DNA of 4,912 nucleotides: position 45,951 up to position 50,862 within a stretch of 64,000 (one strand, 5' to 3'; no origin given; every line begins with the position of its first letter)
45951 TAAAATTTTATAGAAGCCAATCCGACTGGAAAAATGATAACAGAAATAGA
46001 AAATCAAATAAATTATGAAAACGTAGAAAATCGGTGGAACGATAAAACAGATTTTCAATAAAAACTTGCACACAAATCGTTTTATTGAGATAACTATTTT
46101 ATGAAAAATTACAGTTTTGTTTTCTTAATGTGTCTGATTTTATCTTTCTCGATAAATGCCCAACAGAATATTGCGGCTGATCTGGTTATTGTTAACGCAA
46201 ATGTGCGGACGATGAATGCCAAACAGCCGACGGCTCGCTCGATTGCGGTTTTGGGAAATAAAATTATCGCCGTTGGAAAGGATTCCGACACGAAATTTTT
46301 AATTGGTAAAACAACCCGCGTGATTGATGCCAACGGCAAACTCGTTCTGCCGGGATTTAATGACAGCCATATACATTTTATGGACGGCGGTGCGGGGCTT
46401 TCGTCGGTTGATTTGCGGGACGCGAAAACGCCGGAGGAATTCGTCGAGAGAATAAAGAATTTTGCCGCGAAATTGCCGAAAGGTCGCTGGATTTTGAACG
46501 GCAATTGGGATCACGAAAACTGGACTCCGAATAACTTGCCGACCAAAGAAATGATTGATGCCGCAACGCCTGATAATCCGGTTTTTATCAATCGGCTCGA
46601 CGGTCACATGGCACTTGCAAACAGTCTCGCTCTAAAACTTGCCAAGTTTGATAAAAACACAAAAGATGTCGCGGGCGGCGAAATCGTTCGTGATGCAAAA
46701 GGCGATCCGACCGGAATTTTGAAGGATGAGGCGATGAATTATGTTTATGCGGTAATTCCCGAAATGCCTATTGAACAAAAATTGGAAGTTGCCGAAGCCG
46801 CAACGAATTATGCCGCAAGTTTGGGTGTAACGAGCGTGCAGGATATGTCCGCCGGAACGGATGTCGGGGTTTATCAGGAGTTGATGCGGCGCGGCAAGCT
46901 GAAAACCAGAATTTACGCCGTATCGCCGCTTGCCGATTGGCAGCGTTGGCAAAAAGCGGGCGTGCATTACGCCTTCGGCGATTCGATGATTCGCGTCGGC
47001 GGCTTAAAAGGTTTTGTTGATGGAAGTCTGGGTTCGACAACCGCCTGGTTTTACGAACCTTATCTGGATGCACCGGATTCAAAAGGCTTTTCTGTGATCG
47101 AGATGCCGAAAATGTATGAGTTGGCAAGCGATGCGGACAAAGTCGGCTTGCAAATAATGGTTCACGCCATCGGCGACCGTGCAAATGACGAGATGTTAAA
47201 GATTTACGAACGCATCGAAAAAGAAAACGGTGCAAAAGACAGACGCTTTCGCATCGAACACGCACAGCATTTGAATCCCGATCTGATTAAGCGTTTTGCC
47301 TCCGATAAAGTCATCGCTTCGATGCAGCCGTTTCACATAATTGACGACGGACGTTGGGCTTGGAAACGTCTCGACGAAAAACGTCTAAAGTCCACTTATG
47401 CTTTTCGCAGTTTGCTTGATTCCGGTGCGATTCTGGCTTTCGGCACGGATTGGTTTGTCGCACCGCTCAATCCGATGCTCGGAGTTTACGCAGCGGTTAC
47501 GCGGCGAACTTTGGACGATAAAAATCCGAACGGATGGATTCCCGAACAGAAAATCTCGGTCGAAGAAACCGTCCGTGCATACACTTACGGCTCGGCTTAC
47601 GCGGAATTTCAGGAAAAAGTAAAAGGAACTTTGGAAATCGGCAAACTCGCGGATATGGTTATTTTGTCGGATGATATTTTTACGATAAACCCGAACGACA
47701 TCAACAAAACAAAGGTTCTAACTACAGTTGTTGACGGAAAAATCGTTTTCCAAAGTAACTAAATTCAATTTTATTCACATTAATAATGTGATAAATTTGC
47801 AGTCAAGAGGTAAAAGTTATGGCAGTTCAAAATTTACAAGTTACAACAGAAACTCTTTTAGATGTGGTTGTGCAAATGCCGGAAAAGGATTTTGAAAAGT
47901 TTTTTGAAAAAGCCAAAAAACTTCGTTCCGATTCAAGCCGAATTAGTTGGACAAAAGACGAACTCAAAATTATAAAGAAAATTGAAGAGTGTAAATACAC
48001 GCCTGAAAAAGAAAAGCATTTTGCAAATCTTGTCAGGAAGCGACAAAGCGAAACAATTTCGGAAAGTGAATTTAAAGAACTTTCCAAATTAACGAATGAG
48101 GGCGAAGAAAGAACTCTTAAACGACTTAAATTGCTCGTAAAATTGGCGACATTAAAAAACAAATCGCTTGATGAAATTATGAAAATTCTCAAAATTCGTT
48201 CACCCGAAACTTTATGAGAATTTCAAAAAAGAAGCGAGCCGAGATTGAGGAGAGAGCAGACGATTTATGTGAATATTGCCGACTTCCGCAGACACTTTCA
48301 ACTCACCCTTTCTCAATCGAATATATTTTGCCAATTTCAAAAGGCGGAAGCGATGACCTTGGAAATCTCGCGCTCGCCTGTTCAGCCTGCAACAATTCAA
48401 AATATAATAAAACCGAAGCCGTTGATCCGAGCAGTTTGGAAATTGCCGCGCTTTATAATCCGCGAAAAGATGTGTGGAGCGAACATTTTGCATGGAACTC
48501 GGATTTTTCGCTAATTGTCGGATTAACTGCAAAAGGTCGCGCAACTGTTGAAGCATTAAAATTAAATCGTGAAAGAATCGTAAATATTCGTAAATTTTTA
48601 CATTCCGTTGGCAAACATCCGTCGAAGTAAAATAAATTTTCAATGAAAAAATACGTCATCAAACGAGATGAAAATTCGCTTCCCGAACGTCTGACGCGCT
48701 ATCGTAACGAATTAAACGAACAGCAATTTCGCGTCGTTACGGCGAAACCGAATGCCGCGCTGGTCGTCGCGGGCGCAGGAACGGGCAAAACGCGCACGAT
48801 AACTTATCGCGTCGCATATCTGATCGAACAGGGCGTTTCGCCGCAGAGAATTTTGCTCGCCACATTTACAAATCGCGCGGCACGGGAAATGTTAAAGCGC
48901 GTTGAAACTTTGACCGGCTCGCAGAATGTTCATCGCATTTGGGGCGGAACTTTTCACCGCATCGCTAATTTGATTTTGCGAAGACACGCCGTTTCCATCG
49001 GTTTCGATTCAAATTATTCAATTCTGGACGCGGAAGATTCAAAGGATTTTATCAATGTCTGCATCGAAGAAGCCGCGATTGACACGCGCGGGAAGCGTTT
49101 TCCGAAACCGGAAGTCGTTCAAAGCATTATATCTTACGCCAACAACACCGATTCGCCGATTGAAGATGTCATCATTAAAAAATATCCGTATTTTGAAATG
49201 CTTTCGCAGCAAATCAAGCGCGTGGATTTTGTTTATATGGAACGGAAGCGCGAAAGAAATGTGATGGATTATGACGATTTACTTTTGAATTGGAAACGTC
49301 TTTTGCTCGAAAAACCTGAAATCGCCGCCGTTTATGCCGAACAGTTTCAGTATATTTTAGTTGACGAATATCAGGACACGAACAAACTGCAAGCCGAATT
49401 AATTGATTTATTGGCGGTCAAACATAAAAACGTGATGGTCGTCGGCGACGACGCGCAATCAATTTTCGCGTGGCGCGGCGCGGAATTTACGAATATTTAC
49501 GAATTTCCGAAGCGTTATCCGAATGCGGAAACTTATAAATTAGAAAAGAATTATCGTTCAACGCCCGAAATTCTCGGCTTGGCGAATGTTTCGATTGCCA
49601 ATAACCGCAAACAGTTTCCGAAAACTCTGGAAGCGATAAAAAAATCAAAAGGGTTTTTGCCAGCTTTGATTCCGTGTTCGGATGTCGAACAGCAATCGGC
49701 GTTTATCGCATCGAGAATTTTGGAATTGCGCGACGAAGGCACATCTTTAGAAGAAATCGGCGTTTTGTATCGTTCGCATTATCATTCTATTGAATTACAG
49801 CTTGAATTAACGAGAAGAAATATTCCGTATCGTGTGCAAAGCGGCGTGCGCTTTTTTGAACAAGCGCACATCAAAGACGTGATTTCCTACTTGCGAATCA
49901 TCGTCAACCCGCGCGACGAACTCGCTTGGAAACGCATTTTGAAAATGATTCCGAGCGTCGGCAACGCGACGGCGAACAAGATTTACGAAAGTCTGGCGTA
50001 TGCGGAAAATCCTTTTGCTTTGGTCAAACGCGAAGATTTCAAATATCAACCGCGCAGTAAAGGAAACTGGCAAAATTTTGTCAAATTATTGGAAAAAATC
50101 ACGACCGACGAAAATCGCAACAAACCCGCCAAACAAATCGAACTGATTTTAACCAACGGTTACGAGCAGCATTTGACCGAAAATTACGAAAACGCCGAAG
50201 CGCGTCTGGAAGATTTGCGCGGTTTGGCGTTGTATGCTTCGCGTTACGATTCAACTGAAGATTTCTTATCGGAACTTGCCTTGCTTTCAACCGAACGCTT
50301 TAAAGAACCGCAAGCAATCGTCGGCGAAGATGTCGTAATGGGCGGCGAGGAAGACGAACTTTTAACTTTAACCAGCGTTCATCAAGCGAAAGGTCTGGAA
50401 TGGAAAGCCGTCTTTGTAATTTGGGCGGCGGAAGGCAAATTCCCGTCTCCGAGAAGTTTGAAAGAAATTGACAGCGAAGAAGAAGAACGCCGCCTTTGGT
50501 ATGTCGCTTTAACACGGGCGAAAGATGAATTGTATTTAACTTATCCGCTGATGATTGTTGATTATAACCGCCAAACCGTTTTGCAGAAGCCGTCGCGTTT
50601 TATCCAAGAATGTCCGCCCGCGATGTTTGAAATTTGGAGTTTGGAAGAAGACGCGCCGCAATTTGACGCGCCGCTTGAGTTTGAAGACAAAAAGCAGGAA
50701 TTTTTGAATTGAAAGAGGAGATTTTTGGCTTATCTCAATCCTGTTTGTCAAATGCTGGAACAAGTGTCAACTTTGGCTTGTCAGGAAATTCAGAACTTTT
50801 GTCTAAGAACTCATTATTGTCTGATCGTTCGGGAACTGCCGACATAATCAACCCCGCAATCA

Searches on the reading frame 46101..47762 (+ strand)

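Call 41: search_protein_families(library=pfam, proteins=[window:46101-47762:+], max_evalue=0.00001)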
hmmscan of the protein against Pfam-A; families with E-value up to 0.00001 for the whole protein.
window:46101-47762:+ (553 aa): 2 families
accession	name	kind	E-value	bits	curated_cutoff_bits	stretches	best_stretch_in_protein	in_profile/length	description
PF07969.17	Amidohydro_3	-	9.9e-117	391.7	29.7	1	73-550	1-472/472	Amidohydrolase family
PF01979.26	Amidohydro_1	-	1.2e-19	71.3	25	1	223-549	30-345/345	Amidohydrolase family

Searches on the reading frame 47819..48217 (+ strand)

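Call 3: search_protein_families(library=pfam, proteins=[window:47819-48217:+], max_evalue=0.1)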
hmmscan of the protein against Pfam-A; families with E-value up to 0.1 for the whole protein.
window:47819-48217:+ (132 aa): 1 family
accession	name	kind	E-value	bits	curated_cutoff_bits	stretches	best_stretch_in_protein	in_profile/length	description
PF01417.26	ENTH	-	0.006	17.1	24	1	39-78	74-113/124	ENTH domain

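Call 4: search_protein_families(library=padloc, proteins=[window:47819-48217:+], max_evalue=0.1)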
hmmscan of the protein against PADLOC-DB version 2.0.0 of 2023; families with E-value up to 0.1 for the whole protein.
window:47819-48217:+ (132 aa): 0 families

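Call 5: search_protein_families(library=ncbifam, proteins=[window:47819-48217:+], max_evalue=0.1)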
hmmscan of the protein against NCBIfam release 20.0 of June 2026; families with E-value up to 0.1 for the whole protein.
window:47819-48217:+ (132 aa): 2 families
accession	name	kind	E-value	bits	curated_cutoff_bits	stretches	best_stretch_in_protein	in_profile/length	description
NF004015.0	PRK05477.1-5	equivalog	0.031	12.9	628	1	15-97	328-412/488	Asp-tRNA(Asn)/Glu-tRNA(Gln) amidotransferase subunit GatB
NF008260.0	PRK11031.1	equivalog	0.037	13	624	1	51-122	380-450/496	guanosine-5'-triphosphate,3'-diphosphate diphosphatase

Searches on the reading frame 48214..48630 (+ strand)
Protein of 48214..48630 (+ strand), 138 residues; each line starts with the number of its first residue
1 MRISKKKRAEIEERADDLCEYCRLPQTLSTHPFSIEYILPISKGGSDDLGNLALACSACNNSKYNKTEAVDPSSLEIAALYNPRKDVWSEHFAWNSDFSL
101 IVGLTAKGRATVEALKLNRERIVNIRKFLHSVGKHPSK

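Call 3: search_protein_families(library=pfam, proteins=[window:48214-48630:+], max_evalue=0.1)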
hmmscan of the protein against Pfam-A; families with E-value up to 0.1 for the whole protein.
window:48214-48630:+ (138 aa): 4 families
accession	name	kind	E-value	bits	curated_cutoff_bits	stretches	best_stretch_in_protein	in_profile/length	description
PF01844.29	HNH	-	3.1e-12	46.9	21.4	1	19-66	1-47/47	HNH endonuclease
PF14279.12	HNH_5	-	3e-10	40.3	27.5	1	19-68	1-48/56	HNH endonuclease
PF13395.12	HNH_4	-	0.00028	21.2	22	1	31-67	16-52/54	HNH endonuclease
PF18804.6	CxC3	-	0.033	14.4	26.6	1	18-65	11-57/113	CxC3 like cysteine cluster associated with KDZ transposases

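Call 4: search_protein_families(library=padloc, proteins=[window:48214-48630:+], max_evalue=0.1)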
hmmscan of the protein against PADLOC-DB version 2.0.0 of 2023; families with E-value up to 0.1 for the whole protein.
window:48214-48630:+ (138 aa): 28 families (the best 25 are shown)
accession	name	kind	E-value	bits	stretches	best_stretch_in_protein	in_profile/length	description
PDLC00337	PtuB1|PtuB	-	2.4e-13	48.4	1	8-127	48-161/216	Unknown function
PDLC00292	PtuA1|PtuA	-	1.5e-10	38.1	1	48-127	103-191/726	AAA ATPase domain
PDLC00345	PtuB1|PtuB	-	1.6e-10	38.9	1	13-120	48-164/223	Unknown function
PDLC00325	PtuB1|PtuB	-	1.6e-08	32.4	1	16-120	51-165/213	Unknown function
PDLC00339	PtuB1|PtuB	-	1.9e-08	32.4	1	50-127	112-200/261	Unknown function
PDLC00288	PtuA1|PtuA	-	6.1e-08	29.7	1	51-127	112-198/733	AAA ATPase domain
PDLC00317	PtuB1|PtuB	-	2.5e-07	28.8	1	50-128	90-166/244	Unknown function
PDLC00335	PtuB1|PtuB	-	5e-07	27.5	1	11-120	43-166/214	Unknown function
PDLC00316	PtuB1|PtuB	-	1.1e-06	26.5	1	76-126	160-211/301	Unknown function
PDLC00315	PtuB1|PtuB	-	2.3e-06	25.5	1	7-69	21-82/227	Unknown function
PDLC00342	PtuB1|PtuB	-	5.3e-06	24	1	19-126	50-151/247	Unknown function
PDLC00332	PtuB1|PtuB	-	6.2e-06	24.2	1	12-127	44-161/212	Unknown function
PDLC00328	PtuB1|PtuB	-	2.5e-05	21.9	1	72-127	159-219/295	Unknown function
PDLC03661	mREase_IV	-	2.6e-05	22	1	50-121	90-159/249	Type IV methyl-directed restriction enzyme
PDLC00313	PtuB1|PtuB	-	0.00016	19.2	0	48-67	84-103/240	Unknown function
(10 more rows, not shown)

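Call 5: search_protein_families(library=ncbifam, proteins=[window:48214-48630:+], max_evalue=0.1)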
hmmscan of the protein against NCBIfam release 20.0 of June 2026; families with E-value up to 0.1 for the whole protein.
window:48214-48630:+ (138 aa): 5 families
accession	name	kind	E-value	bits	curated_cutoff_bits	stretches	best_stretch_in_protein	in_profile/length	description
NF040563.1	guided_IscB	equivalog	4.2e-10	39.3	175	1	8-69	184-241/314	RNA-guided endonuclease IscB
NF049971.1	CRISPR_Cas9d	exception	6.2e-05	21.8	375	1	17-67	546-597/986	type II CRISPR RNA-guided endonuclease Cas9d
TIGR01865.2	cas_Csn1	equivalog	0.0013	17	100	1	29-72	590-629/1070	type II CRISPR RNA-guided endonuclease Cas9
NF041761.1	PtuB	equivalog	0.0025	17.7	150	1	9-128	38-173/218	retron Ec78 anti-phage system effector HNH endonuclease PtuB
TIGR02646.1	TIGR02646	subfamily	0.053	13.6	52.15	0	8-62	16-70/144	retron system putative HNH endonuclease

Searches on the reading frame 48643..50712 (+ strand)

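Call 4: search_protein_families(library=padloc, proteins=[window:48643-50712:+], max_evalue=0.1)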
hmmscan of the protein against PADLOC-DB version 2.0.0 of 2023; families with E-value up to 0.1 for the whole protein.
window:48643-50712:+ (689 aa): 59 families (the best 25 are shown)
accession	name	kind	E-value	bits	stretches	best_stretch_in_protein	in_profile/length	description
PDLC00132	GajB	-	3.8e-92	307.9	1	23-656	3-622/625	UrvD helicase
PDLC03802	RTasHel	-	5.3e-91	304.4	2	21-435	3-374/675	DRT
PDLC00114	GajB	-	1.7e-81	272.7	1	22-656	6-628/635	UrvD helicase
PDLC00117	GajB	-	4.1e-63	211.8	1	23-657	13-596/604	UrvD helicase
PDLC00103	GajB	-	1.2e-54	184.3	1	23-634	16-576/612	UrvD helicase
PDLC00127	GajB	-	1.4e-54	183.6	2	20-393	5-361/594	UrvD helicase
PDLC00121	GajB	-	2.2e-50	169.8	2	24-397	6-361/565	UrvD helicase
PDLC00119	GajB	-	2.4e-47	160.1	2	41-443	20-431/565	UrvD helicase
PDLC00107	GajB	-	1e-45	154.4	2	22-396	14-373/587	UrvD helicase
PDLC00130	GajB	-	3.5e-43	145.8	2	24-395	4-362/589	UrvD helicase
PDLC00110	GajB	-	2.4e-39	133.5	2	22-367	44-410/725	UrvD helicase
PDLC00134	GajB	-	2.3e-37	127.1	1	22-441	15-423/431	UrvD helicase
PDLC00138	GajB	-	4.7e-33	112.7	3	219-383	205-367/581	UrvD helicase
PDLC00112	GajB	-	5.8e-33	112.3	2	24-314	8-291/581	UrvD helicase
PDLC00122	GajB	-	5.3e-32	109.4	3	220-325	147-254/502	UrvD helicase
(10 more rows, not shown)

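Call 5: search_protein_families(library=ncbifam, proteins=[window:48643-50712:+], max_evalue=0.1)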
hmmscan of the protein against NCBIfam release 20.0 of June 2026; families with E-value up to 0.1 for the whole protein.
window:48643-50712:+ (689 aa): 26 families (the best 25 are shown)
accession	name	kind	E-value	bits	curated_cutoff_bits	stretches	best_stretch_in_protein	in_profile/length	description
TIGR01073.1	pcrA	equivalog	1.1e-150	503.4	911.2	1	22-668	3-642/725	DNA helicase PcrA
NF008743.0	PRK11773.1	equivalog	1.3e-131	440.4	965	1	22-664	8-643/720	DNA helicase II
TIGR01075.1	uvrD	equivalog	3.4e-128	428.9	1144.45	1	23-667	4-641/715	DNA helicase II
TIGR01074.1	rep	equivalog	6.3e-118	394.8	951.45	1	24-670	2-645/668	DNA helicase Rep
NF008172.0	PRK10919.1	equivalog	2.2e-86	290.5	1168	1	24-659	3-635/673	DNA helicase Rep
TIGR02785.1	addA_Gpos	equivalog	3.6e-48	164.2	707.65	4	171-315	321-477/1234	helicase-exonuclease AddAB subunit AddA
NF008276.0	PRK11054.1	equivalog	1.9e-40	139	543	3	203-351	404-549/684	DNA helicase IV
TIGR00609.1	recB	equivalog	2.8e-33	115.1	696.05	3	194-325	329-462/1175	exodeoxyribonuclease V subunit beta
TIGR02784.1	addA_alphas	equivalog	6.8e-31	107.5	860.75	4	196-320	349-495/1138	double-strand break repair helicase AddA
NF010485.0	PRK13909.1-2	equivalog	1.5e-30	106.2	650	2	178-484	272-581/909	RecB-like helicase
NF010487.0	PRK13909.1-4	equivalog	1.4e-25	89.7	759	2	187-421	277-527/924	RecB-like helicase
NF041464.1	HelD_BACSU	equivalog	7.9e-16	57.1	419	1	233-392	545-696/779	RNA polymerase recycling motor HelD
NF008128.0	PRK10876.1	equivalog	2.3e-11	42.1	1697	1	187-315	328-458/1181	exodeoxyribonuclease V subunit beta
NF010486.0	PRK13909.1-3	equivalog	1.9e-10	39.5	1109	2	228-420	332-534/921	RecB-like helicase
NF010484.0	PRK13909.1-1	equivalog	2.3e-09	35.6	1074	2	175-323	290-440/945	RecB-like helicase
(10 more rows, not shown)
